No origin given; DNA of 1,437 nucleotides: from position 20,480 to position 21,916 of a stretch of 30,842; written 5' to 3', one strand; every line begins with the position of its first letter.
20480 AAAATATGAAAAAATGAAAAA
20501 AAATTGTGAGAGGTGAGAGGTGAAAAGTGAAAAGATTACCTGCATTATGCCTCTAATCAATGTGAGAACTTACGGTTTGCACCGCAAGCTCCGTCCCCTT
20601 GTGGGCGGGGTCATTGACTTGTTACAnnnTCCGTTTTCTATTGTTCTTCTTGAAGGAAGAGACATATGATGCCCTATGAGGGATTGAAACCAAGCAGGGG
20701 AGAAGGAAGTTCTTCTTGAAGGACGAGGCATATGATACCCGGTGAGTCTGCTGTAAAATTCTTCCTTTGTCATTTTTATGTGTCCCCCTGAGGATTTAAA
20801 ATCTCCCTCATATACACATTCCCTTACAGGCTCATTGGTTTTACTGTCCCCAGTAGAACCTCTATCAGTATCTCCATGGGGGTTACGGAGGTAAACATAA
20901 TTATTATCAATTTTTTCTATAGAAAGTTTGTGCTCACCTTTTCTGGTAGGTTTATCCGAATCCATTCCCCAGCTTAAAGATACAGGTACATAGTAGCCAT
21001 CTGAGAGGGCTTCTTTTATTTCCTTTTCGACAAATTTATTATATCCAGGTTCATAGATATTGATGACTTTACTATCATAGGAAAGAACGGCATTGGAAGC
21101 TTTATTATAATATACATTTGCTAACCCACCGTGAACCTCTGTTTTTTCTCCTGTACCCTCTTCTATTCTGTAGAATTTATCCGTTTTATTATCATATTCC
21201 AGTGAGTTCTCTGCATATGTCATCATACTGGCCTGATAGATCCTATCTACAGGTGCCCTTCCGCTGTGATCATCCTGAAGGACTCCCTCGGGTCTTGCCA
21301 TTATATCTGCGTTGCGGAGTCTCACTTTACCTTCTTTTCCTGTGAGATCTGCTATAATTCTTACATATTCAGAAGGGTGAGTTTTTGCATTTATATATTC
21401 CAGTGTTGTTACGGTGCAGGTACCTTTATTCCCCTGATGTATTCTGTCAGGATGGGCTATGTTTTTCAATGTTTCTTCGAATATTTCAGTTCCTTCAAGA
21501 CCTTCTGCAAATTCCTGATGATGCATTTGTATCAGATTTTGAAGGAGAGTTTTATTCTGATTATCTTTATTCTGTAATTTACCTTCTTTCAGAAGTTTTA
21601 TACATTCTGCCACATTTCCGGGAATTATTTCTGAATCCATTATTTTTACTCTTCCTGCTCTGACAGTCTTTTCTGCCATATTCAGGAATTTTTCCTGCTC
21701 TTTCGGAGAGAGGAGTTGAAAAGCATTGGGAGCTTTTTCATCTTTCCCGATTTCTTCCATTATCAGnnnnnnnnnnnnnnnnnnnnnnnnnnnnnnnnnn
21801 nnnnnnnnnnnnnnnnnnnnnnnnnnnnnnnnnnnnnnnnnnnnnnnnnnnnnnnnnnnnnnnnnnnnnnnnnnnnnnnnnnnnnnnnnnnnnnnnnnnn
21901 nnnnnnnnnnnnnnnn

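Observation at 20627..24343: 1238-aa cytoplasmic-looking repeat protein ending in a calpain/papain-like protease domain, with Gly/Met-rich tracts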

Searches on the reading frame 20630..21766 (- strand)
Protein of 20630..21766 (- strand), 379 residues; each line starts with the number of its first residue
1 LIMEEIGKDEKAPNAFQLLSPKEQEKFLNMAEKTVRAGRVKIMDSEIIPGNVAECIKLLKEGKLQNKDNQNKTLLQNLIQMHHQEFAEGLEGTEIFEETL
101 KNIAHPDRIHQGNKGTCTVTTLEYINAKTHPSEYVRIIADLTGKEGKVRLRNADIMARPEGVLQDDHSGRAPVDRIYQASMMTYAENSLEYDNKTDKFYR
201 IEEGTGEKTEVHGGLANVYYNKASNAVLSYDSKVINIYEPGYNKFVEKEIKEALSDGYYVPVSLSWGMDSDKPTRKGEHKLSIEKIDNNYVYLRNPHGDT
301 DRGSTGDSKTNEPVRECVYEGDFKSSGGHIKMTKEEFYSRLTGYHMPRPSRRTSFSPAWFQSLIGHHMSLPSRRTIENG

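Call 13: search_solved_structures(query=A1, max_evalue=10, show_alignments=3)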
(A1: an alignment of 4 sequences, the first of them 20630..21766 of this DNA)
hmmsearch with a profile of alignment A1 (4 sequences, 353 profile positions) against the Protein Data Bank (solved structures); distinct sequences matched with E-value up to 10: 1.
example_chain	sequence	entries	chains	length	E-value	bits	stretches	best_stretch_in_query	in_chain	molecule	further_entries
5xqz_C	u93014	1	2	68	0.62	12.2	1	311-344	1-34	Serine/threonine-protein kinase 38-like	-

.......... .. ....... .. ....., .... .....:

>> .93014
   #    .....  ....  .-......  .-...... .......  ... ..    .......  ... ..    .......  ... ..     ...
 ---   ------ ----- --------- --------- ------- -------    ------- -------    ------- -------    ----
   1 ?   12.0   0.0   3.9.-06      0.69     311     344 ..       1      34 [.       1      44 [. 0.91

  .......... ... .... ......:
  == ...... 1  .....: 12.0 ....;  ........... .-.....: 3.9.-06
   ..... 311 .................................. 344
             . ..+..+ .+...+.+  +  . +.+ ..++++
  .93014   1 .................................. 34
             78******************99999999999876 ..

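Call 19: predict_structure(alignment_id=A1)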
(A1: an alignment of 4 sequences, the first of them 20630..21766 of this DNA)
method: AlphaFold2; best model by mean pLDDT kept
length: 379 residues; sequences in the alignment: 4
mean_pLDDT: 45.5   pTM: 0.45
mean pLDDT of the five models: 45.5, 44.1, 43.7, 42.2, 40.3
residues with pLDDT >= 90: 0; 70-90: 53; 50-70: 71; < 50: 255
segments of 3 or more residues with pLDDT < 50: 1-20, 22-68, 70-92, 103-215, 296-303, 317-328, 349-379
pLDDT, mean of each block of 10 residues (from residue 1): 27 40 45 37 30 42 41 39 32 50 42 31 37 36 25 24 32 47 32 34 33 49 58 66 77 71 69 60 79 57 52 54 41 83 68 30 29 29
secondary structure, 60 per line:
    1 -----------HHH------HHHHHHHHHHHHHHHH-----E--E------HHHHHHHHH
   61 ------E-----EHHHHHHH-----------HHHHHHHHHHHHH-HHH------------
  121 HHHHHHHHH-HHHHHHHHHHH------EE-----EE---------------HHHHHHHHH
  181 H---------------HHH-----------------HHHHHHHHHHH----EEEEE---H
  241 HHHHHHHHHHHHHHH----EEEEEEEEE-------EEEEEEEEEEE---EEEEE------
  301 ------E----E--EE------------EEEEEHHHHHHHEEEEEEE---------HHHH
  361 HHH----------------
elements in order: H21-36 H52-60 H74-80 H92-104 H121-129 H131-141 H172-181 H217-227 E232-236 H240-255 E260-268 E276-286 E290-294 E329-333 H334-340 E341-347 H357-363
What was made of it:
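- Tried and rejected: AlphaFold2 with only four sequences failed (pLDDT 45.5, call 19).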

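Call 23: search_protein_representatives(alignment_id=A1)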
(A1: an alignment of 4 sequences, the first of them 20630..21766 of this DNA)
Query: 4 sequences, 353 profile positions. Proteins with E-value up to 0.001 (for the whole library): 1390; up to 1e-10: 914; up to 1e-30: 224. The best 150 are listed.
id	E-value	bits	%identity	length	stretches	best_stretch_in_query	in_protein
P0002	7.3e-298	1002.0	-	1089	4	1-351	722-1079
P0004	4.8e-233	788.8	-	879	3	2-332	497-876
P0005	1.4e-216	734.6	-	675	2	1-352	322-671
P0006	1.9e-136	471.1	-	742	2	1-333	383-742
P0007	3.6e-134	463.6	-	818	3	2-334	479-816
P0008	1.5e-120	418.8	-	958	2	9-343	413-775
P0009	1.2e-99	350.0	-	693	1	4-340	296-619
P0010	2.3e-89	316.2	-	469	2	36-334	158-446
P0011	1.1e-86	307.4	-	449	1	4-338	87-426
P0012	3.3e-84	299.3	-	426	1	3-332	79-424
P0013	5.1e-83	295.3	-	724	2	46-308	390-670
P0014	6.2e-83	295.1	-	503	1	14-334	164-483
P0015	1.3e-82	294.1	-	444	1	3-335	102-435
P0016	2.3e-82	293.2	-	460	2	3-332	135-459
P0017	4.9e-82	292.1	-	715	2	51-331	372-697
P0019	4.0e-81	289.1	-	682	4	46-309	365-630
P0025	1.3e-72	261.1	-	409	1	47-332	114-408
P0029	1.6e-69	251.0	-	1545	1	10-338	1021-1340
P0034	1.0e-67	245.0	-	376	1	1-330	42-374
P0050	4.0e-57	210.2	-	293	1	50-330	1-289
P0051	5.1e-57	209.8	-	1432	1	9-331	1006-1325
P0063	1.3e-51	192.0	-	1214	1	7-334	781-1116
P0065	1.4e-50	188.6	-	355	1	45-327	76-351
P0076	2.1e-46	174.9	-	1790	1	47-340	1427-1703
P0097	1.1e-41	159.4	-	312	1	54-302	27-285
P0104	2.6e-40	154.9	-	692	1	39-344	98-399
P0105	2.7e-40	154.8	-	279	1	61-307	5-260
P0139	7.9e-37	143.4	-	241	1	79-302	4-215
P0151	5.9e-36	140.5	-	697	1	46-333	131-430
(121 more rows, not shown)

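Call 25: search_protein_families(library=pfam, proteins=[P0011, P0012, P0015, P0025, P0034, P0050, P0065, P0097, P0105, P0139], max_evalue=0.1)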
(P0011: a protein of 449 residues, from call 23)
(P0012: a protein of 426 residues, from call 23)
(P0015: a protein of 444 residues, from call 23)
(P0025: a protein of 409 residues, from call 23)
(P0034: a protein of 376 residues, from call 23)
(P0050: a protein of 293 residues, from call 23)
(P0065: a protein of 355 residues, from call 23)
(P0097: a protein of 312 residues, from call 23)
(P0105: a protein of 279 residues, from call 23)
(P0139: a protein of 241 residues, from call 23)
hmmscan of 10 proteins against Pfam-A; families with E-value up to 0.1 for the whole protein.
P0011 (449 aa): 2 families
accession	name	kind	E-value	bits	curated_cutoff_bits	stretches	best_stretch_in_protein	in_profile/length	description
PF13529.12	Peptidase_C39_2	-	2e-05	25.6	24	1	282-378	46-143/143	Peptidase_C39 like family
PF13376.11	OmdA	-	0.051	14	25.6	0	79-106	7-34/60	Bacteriocin-protection, YdeI or OmpD-Associated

P0012 (426 aa): 0 families

P0015 (444 aa): 1 family
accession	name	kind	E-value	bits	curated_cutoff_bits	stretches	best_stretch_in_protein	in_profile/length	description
PF11814.14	DUF3335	-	0.096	12.6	25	0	319-396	103-179/206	Peptidase_C39 like family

P0025 (409 aa): 0 families

P0034 (376 aa): 1 family
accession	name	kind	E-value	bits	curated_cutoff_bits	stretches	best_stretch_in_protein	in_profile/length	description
PF17932.6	TetR_C_24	-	0.0078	16.9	26.4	0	30-89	11-70/114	Tetracyclin repressor-like, C-terminal domain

P0050 (293 aa): 0 families

P0065 (355 aa): 0 families

P0097 (312 aa): 2 families
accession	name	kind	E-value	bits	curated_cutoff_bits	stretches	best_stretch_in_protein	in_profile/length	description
PF13973.12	DUF4222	-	0.053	13.5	27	0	245-264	11-30/53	Domain of unknown function (DUF4222)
PF05257.22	CHAP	-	0.077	13.9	26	0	237-262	52-76/81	CHAP domain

P0105 (279 aa): 0 families

P0139 (241 aa): 0 families

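Call 26: search_protein_families(library=ncbifam, proteins=[P0011, P0012, P0015, P0025, P0034, P0050, P0065, P0097, P0105, P0139], max_evalue=0.1)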
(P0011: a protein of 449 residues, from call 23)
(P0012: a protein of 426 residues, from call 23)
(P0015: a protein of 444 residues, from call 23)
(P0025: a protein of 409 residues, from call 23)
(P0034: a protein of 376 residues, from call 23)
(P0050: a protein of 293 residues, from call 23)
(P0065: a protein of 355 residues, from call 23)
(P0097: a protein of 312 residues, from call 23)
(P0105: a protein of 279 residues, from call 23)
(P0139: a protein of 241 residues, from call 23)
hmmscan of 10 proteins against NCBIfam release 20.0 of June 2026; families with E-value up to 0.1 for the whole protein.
P0011 (449 aa): 0 families

P0012 (426 aa): 0 families

P0015 (444 aa): 0 families

P0025 (409 aa): 0 families

P0034 (376 aa): 0 families

P0050 (293 aa): 0 families

P0065 (355 aa): 0 families

P0097 (312 aa): 0 families

P0105 (279 aa): 0 families

P0139 (241 aa): 0 families

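Call 31: list_cluster_members(proteins=[P0009, P0011, P0012, P0015, P0025, P0029, P0034, P0063, P0076, P0097])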
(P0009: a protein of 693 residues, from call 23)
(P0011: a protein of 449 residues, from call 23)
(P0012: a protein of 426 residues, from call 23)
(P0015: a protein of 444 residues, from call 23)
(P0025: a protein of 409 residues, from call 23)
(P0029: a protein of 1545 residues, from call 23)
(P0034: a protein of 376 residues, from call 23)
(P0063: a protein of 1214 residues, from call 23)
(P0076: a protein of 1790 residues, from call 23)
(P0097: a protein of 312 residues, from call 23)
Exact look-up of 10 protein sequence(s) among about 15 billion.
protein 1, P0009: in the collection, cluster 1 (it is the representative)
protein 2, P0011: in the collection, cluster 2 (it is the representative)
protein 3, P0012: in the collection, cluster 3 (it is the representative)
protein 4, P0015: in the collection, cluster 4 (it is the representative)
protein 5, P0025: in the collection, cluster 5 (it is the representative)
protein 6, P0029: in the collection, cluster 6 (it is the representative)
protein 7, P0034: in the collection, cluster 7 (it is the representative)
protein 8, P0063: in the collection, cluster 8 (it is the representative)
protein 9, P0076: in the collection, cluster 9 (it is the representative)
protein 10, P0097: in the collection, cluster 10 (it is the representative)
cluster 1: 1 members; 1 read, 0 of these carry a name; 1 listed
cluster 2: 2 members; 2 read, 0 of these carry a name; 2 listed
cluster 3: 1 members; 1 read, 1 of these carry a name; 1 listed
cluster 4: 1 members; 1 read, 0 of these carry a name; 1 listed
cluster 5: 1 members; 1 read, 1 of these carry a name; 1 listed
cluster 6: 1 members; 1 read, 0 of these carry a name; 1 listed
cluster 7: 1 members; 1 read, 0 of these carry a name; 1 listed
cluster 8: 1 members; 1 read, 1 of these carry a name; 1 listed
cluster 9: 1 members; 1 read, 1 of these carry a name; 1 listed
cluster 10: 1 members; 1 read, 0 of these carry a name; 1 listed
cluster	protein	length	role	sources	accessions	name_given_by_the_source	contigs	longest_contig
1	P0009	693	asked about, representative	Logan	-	-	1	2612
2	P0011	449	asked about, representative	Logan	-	-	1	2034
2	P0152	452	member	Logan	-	-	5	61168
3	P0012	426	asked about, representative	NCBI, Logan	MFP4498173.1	MAG: hypothetical protein ACLFQV_08175 [Vulcanimicrobiota bacterium]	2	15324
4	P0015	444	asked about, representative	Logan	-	-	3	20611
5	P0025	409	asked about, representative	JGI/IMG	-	hypothetical protein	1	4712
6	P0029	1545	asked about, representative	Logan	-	-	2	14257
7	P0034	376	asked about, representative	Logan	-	-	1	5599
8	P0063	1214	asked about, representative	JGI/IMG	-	hypothetical protein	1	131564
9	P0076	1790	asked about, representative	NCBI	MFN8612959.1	MAG: hypothetical protein U0931_35800 [Vulcanimicrobiota bacterium]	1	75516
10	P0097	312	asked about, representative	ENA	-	-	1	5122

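Call 35: search_solved_structures(query=A2, max_evalue=10, show_alignments=3)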
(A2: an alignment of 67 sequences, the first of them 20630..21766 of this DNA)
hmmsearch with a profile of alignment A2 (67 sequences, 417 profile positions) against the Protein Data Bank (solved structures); distinct sequences matched with E-value up to 10: 17.
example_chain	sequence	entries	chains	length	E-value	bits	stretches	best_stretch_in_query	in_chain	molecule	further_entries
2uzj_A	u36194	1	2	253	0.12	15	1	279-357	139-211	STREPTOPAIN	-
4d8b_A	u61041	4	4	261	0.14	14.9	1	279-357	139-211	Streptopain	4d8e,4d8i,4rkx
2jtc_A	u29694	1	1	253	0.19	14.4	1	279-357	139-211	Streptopain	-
6ukd_A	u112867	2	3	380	0.22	14.2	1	278-357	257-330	Streptopain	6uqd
2nqa_A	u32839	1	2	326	0.28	13.8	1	339-394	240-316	Calpain-8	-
1pvj_A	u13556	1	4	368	0.35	13.5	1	279-357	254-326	pyrogenic exotoxin B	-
1dki_A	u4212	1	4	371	0.36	13.5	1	279-357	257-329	PYROGENIC EXOTOXIN B ZYMOGEN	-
6bjd_A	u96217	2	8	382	0.43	13.2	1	339-395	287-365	Calpain-3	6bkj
6bdt_A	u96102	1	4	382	0.44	13.2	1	339-395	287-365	Calpain-3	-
6bgp_A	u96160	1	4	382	0.44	13.2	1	339-395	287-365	Calpain-3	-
2vbi_A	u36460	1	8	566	0.55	12.8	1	271-331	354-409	PYRUVATE DECARBOXYLASE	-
2p0r_A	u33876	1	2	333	0.78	12.4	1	286-396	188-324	Calpain-9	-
1ziv_A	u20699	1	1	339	0.8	12.3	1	286-396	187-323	Calpain 9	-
1kfu_L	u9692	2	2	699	1.2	11.8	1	309-393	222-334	M-CALPAIN LARGE SUBUNIT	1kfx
6p3q_A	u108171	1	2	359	1.2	11.8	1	302-394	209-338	Calpain-5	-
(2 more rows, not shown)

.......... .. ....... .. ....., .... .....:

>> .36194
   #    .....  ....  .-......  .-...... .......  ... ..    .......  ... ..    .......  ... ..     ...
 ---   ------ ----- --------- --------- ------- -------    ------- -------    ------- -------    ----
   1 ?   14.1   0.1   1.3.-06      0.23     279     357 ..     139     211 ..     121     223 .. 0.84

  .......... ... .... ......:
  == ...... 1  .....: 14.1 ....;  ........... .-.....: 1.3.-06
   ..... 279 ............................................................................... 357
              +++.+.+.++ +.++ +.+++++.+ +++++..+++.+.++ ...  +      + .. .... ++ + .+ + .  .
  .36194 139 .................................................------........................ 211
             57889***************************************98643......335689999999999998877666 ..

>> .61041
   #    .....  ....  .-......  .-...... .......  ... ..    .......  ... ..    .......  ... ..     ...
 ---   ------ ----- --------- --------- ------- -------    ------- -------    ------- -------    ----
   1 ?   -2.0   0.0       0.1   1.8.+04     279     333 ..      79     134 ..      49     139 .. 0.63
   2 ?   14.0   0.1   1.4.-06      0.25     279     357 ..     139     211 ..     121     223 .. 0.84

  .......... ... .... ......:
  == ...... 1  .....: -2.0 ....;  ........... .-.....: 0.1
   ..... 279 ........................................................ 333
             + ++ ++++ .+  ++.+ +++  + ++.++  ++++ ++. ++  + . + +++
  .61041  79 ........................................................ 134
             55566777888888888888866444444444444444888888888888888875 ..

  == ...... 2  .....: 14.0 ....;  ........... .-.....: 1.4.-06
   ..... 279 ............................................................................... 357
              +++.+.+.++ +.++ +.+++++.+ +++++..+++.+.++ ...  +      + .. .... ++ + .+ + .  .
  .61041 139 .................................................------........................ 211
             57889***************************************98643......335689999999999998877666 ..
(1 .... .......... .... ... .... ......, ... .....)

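Call 37: find_homologous_proteins(query=A2, max_evalue=1e-10)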
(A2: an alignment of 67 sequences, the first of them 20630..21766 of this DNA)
Query A2 (67 sequences) (379 aa, profile of the alignment): 17 proteins with E <= 1e-10 among 8000 candidates.
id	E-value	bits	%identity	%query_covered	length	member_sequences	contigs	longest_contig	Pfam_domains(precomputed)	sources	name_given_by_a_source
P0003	1.2e-205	702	48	91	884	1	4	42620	PF13376.12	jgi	-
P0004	7.4e-174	597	39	91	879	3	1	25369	-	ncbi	ncbi:MAG: hypothetical protein ABRQ39_07350 [Candidatus Eremiobacterota bacterium]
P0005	4.4e-167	575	48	91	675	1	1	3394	PF13376.12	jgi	-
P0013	2.5e-137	477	38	70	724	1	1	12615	-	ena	-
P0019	6.1e-134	466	32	91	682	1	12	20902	-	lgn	-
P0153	1.6e-133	464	39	84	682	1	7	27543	-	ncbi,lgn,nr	ncbi:hypothetical protein DYH09_11645 [bacterium CPR1]|nr:hypothetical protein [bacterium CPR1]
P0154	6.2e-131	456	31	91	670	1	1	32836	-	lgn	-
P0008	3.5e-128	447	47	93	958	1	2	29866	-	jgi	jgi:hypothetical protein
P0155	1.2e-126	442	35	89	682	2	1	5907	-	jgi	-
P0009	7.4e-110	386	45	93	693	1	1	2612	-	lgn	-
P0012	1.4e-108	382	39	91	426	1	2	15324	-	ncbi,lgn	ncbi:MAG: hypothetical protein ACLFQV_08175 [Vulcanimicrobiota bacterium]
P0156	7.8e-91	324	33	91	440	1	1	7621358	-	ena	-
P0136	1.9e-90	322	26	79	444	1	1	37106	-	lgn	-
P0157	6.6e-75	271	26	88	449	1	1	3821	-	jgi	jgi:hypothetical protein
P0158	1.2e-54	204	26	75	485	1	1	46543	-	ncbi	-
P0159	2.1e-52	197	25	80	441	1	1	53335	-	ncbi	-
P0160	2.7e-23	101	25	46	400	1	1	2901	-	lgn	-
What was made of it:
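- Tried and rejected: It found 17 with the family alignment (call 37).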

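Call 41: predict_structure(alignment_id=A2)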
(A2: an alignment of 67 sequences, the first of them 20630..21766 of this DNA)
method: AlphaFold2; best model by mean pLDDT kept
length: 379 residues; sequences in the alignment: 67
mean_pLDDT: 90.4   pTM: 0.88
mean pLDDT of the five models: 90.4, 90.3, 90.2, 90.0, 89.8
residues with pLDDT >= 90: 303; 70-90: 27; 50-70: 25; < 50: 24
segments of 3 or more residues with pLDDT < 50: 352-357, 365-379
pLDDT, mean of each block of 10 residues (from residue 1): 95 97 97 77 64 95 98 98 98 97 98 98 98 99 98 97 97 98 97 97 97 96 97 92 93 97 88 77 98 98 91 95 90 97 92 50 47 44
secondary structure, 60 per line:
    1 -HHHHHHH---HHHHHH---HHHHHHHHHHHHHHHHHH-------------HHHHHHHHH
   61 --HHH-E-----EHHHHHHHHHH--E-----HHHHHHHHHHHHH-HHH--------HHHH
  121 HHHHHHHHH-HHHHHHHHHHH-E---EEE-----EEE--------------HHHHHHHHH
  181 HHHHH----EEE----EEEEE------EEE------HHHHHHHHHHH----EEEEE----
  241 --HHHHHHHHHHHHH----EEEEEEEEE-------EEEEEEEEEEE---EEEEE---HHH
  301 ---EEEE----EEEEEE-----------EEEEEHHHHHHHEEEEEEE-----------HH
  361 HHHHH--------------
elements in order: H2-8 H12-17 H21-38 H52-60 H74-83 H92-104 H117-129 H131-141 E147-149 E155-157 H172-185 E190-192 E197-201 E208-210 H217-227 E232-236 H243-255 E260-268 E276-286 E290-294 E304-307 E312-317 E329-333 H334-340 E341-347 H359-365
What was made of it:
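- On Clan CA (papain-like) cysteine peptidases: AlphaFold2 model pLDDT 90.4 (call 41). Asn295 follows strand 290-294 (call 41).
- The AlphaFold2 model of residues 860-1238, built with 67 family sequences, has pLDDT 90.4 and pTM 0.88 (call 41). The secondary-structure placement of Cys, His and Asn matches papain-like enzymes (call 41).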

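Call 46: find_related_loci(query=A1, collection=genome_contigs, flank=8000)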
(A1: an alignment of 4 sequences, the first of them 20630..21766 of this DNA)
Query A1 (379 aa) in genome_contigs; peptide patterns used: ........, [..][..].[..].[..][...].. (x = any residue, [..] = any of these).
231 stretches matched a pattern; 3 encode a relative of the query (tblastn E <= 1e-3); 3 distinct loci.
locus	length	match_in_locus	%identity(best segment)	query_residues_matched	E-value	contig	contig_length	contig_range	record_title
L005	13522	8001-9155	39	2-347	4e-71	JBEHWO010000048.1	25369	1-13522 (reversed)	MAG: Vulcanimicrobiota bacterium isolate ER2 k141_186553_length_25369_cov_7.0000, whole genome shotgun sequence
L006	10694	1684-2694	38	2-346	4e-63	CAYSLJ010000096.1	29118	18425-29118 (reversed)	MAG TPA_asm: uncultured Synergistia bacterium isolate SRP239243_co1_332 genome assembly, contig: NODE_2280_length_29118_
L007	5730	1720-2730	38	2-346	3e-62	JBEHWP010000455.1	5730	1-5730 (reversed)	MAG: Vulcanimicrobiota bacterium isolate ER1 k141_279465_length_5730_cov_8.0000, whole genome shotgun sequence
